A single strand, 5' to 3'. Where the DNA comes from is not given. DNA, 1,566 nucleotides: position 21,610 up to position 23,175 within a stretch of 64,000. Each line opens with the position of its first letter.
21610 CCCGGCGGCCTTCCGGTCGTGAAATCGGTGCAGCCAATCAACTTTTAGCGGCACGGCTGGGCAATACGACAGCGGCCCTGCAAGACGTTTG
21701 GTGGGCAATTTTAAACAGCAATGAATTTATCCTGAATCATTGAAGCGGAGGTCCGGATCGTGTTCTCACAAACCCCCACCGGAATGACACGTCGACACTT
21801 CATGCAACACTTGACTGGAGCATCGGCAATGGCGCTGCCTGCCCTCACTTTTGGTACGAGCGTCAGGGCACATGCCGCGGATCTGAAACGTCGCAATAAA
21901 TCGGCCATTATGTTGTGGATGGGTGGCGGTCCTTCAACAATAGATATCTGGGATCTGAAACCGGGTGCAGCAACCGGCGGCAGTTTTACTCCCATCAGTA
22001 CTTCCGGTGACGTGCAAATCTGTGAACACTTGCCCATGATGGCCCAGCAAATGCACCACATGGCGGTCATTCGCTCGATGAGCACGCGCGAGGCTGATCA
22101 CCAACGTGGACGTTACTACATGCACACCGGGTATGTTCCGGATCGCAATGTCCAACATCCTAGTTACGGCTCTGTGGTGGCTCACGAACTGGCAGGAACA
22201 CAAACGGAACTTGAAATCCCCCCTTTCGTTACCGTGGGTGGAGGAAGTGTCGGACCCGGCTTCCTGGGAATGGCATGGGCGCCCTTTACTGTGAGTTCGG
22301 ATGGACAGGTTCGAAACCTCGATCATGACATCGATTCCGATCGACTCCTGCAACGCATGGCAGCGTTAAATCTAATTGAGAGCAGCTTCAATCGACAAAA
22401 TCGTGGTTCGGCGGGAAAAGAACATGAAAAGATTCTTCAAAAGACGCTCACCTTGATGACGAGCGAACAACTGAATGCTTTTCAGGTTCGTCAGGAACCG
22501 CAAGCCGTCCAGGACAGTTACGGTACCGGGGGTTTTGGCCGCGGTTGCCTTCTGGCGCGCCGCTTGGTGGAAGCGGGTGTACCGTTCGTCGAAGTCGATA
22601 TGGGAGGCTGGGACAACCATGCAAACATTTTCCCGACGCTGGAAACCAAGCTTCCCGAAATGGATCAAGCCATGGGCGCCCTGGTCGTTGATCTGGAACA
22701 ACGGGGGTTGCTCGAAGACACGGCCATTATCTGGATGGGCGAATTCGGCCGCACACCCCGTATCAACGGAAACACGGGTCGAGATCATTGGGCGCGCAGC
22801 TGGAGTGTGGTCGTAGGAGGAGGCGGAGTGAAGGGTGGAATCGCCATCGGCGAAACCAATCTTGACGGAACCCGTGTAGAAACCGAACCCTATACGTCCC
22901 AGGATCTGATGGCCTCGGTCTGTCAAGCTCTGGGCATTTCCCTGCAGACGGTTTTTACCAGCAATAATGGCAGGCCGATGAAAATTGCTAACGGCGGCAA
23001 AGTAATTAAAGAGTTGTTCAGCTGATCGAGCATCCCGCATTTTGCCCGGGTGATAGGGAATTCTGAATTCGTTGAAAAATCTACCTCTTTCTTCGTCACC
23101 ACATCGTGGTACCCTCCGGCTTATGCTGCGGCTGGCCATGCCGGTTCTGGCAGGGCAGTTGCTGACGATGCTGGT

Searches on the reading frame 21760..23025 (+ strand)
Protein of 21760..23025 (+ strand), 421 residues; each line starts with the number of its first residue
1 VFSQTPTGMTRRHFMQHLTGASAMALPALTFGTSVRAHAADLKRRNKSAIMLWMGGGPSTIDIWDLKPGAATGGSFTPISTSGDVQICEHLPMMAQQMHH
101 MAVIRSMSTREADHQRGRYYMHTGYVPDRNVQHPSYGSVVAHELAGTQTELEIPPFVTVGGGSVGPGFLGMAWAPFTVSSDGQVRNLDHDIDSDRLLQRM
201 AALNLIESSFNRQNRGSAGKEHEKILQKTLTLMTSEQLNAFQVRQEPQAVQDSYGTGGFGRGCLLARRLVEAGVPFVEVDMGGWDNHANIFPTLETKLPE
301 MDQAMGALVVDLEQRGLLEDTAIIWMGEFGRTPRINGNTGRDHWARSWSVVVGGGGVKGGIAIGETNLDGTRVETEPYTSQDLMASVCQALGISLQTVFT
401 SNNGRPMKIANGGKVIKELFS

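Call 5: search_protein_families(library=pfam, proteins=[window:21760-23025:+], max_evalue=0.01)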
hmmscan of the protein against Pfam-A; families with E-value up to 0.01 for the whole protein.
window:21760-23025:+ (421 aa): 1 family
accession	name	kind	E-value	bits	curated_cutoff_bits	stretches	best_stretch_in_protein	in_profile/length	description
PF07394.17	DUF1501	-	2.1e-108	363.4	27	1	47-420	2-390/390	Protein of unknown function (DUF1501)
